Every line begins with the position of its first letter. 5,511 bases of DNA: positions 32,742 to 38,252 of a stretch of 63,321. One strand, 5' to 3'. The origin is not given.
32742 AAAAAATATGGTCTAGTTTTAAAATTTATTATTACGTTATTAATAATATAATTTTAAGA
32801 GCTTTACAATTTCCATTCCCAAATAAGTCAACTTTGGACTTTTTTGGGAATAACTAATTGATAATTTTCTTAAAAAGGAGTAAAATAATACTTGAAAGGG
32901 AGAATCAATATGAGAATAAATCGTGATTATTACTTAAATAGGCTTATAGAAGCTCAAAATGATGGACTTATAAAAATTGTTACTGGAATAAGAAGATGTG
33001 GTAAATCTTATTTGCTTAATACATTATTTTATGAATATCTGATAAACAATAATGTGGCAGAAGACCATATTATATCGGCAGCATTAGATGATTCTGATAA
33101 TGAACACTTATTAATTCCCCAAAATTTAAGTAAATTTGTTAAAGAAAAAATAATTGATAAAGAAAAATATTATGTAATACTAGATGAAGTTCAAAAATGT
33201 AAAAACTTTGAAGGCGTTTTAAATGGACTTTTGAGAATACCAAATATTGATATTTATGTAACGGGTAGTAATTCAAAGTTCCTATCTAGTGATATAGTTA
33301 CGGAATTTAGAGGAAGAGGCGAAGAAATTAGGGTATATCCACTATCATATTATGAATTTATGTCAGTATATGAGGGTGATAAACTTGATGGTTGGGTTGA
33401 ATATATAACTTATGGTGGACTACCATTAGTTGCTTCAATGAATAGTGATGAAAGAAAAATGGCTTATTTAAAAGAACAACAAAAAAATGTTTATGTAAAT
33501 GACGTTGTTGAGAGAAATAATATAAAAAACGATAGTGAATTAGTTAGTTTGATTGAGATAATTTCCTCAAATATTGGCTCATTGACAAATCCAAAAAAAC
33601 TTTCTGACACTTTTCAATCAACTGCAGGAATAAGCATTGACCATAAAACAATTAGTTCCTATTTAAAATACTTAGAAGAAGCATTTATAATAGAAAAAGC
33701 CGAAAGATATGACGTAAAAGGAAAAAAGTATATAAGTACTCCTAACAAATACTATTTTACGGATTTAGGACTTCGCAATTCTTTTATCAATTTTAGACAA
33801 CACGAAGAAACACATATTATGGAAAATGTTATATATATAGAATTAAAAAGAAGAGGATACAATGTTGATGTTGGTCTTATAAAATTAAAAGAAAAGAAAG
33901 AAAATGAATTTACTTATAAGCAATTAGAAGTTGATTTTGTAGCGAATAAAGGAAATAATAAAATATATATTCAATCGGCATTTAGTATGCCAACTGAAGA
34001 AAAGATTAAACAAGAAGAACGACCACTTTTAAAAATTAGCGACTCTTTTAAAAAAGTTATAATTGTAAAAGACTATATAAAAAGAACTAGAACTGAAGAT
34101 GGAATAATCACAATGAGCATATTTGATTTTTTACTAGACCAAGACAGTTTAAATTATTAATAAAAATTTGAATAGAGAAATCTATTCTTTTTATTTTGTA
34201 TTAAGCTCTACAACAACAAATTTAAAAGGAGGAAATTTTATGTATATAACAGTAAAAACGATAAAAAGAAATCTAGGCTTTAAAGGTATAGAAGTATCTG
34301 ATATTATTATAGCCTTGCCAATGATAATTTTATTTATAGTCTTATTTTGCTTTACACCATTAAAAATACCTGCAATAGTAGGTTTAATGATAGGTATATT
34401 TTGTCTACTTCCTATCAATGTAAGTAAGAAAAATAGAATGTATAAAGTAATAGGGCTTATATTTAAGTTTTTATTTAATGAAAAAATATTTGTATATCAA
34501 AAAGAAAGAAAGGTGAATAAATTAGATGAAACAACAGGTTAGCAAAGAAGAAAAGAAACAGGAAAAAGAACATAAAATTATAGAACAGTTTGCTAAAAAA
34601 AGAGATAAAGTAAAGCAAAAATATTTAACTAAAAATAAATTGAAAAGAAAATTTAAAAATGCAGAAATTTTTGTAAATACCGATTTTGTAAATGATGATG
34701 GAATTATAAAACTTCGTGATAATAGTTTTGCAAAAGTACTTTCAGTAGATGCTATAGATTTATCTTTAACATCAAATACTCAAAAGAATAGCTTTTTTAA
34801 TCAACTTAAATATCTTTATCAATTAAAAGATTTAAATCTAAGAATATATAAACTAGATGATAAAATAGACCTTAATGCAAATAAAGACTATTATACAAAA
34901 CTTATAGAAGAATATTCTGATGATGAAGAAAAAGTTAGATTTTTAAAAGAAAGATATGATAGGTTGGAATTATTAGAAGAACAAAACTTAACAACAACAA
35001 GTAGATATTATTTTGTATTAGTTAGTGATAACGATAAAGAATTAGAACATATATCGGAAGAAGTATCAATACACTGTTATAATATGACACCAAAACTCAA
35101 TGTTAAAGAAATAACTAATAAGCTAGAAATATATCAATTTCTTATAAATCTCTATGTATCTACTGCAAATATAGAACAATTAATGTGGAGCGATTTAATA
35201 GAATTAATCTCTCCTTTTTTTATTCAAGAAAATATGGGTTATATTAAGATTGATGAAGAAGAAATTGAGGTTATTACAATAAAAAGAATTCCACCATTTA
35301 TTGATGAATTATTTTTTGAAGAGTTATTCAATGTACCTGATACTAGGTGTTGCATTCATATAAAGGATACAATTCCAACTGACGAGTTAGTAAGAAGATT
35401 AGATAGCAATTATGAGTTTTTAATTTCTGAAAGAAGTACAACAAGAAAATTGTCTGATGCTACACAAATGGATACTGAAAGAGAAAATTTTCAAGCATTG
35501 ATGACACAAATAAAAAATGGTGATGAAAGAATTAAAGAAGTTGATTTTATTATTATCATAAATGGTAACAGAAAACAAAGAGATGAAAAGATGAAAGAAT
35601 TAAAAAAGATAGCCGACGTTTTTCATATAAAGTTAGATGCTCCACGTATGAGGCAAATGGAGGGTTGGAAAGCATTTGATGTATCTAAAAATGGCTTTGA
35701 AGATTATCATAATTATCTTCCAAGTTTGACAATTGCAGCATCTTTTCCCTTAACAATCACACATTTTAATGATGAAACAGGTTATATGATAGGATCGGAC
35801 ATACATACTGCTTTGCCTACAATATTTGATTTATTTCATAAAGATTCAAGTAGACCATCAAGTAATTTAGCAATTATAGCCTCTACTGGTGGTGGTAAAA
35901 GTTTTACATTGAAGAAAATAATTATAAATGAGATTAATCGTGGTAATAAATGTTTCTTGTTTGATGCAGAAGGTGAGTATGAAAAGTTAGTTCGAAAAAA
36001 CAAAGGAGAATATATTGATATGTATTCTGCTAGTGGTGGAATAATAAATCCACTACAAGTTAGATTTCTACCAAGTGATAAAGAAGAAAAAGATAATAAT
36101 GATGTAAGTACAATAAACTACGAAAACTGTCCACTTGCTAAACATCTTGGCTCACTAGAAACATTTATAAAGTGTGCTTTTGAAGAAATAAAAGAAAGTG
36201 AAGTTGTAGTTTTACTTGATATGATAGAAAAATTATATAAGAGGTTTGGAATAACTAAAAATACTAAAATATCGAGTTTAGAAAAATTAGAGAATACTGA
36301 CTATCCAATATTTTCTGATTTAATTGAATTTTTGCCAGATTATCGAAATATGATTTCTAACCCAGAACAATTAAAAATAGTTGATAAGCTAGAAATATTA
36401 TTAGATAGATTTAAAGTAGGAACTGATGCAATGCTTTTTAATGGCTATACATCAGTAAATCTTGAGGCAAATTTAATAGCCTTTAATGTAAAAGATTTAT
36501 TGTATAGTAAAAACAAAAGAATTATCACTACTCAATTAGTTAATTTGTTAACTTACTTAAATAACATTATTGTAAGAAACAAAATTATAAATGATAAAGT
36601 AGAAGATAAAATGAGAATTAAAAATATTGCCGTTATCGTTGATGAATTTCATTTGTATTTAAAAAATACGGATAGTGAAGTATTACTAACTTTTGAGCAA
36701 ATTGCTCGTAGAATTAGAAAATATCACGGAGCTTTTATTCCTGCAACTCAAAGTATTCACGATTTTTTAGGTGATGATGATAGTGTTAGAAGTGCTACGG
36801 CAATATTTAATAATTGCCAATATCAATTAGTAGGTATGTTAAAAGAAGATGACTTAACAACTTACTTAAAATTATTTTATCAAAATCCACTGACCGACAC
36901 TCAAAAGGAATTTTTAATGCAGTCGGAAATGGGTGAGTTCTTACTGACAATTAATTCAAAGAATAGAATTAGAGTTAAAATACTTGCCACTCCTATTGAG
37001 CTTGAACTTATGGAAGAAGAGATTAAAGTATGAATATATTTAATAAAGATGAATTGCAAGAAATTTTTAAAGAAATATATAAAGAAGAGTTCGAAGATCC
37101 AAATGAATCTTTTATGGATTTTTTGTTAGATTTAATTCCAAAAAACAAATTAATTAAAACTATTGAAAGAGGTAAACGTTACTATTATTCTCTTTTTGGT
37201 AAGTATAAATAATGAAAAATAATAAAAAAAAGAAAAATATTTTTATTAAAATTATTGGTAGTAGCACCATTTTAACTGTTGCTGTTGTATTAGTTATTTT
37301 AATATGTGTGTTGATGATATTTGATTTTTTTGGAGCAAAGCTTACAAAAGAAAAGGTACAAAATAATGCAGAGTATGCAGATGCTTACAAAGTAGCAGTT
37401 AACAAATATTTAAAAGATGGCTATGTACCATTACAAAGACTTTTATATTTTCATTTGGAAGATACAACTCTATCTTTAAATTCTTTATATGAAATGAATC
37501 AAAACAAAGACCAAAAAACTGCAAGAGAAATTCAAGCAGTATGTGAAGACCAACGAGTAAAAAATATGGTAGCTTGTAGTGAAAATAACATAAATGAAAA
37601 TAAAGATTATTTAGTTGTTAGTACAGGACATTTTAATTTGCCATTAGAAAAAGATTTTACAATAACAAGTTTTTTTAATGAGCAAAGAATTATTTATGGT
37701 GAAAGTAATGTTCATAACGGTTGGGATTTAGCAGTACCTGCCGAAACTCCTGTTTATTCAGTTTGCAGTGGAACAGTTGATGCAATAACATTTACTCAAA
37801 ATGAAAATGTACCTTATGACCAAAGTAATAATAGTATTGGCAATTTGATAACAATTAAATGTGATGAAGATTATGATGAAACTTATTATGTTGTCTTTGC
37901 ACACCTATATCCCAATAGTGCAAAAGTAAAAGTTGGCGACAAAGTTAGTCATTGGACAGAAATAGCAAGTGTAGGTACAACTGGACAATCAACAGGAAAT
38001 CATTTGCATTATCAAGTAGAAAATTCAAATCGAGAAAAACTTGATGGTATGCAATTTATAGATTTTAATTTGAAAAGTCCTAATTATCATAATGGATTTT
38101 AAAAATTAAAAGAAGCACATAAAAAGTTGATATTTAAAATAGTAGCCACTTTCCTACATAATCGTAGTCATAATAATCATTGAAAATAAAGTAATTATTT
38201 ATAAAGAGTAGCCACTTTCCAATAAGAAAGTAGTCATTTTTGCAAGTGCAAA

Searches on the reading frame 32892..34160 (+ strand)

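Call 13: search_protein_families(library=pfam, proteins=[window:32892-34160:+], max_evalue=0.001)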
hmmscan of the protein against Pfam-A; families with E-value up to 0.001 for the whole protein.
window:32892-34160:+ (422 aa): 2 families
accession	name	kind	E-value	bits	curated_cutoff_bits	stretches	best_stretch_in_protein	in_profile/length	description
PF13173.12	AAA_14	-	8.1e-32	110.4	27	1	27-157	4-129/129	AAA domain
PF13635.12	DUF4143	-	1.8e-19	70.5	28.1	1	203-361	2-156/160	Domain of unknown function (DUF4143)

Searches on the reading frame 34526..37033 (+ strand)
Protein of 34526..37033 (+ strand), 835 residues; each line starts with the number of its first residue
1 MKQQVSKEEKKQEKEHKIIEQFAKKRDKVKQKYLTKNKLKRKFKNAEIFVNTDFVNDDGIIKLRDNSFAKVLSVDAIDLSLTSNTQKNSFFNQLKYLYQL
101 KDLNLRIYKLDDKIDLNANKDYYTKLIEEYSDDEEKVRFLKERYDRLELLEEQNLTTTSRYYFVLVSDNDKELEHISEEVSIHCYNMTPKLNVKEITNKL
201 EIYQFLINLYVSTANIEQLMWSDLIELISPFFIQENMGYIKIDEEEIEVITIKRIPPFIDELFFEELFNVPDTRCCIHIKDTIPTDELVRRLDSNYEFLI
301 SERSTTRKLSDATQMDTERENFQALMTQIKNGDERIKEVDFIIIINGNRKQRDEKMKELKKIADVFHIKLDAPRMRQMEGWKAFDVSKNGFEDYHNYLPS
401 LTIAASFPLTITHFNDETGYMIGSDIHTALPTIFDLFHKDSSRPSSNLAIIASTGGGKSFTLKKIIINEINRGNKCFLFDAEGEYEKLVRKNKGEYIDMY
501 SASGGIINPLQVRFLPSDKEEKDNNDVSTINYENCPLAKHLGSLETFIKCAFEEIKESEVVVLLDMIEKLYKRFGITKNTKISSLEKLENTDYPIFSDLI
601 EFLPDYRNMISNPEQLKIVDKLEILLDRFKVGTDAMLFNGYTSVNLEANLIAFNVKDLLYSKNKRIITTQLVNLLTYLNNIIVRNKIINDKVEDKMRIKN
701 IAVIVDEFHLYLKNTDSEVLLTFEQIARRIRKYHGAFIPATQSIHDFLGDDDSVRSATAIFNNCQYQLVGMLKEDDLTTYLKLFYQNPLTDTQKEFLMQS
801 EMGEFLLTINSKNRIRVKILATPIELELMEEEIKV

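Call 13: search_protein_families(library=pfam, proteins=[window:34526-37033:+], max_evalue=0.001)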
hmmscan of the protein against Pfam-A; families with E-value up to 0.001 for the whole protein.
window:34526-37033:+ (835 aa): 3 families
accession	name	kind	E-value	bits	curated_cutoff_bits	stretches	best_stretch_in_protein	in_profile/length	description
PF01935.23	DUF87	-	1.5e-10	42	23.2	1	447-620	25-200/220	Helicase HerA, central domain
PF19044.6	P-loop_TraG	-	6.9e-07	28.7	25.8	1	431-769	12-315/413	TraG P-loop domain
PF12846.13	AAA_10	-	0.0003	20.4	27.5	1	445-573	21-152/362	AAA-like domain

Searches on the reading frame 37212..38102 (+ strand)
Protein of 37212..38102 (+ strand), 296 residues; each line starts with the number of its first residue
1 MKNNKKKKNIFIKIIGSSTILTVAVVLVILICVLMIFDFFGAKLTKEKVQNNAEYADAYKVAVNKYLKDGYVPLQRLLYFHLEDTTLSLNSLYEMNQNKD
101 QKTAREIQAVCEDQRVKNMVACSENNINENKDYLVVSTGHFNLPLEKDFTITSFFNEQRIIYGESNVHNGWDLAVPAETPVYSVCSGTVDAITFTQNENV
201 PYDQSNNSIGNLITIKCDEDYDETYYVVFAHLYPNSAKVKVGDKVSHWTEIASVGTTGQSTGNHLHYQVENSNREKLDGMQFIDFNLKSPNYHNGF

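Call 13: search_protein_families(library=pfam, proteins=[window:37212-38102:+], max_evalue=0.001)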
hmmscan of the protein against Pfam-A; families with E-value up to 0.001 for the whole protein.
window:37212-38102:+ (296 aa): 1 family
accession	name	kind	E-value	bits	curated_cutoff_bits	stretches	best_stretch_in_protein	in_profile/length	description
PF01551.29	Peptidase_M23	-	1.6e-18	67.1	28.7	1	167-273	2-91/96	Peptidase family M23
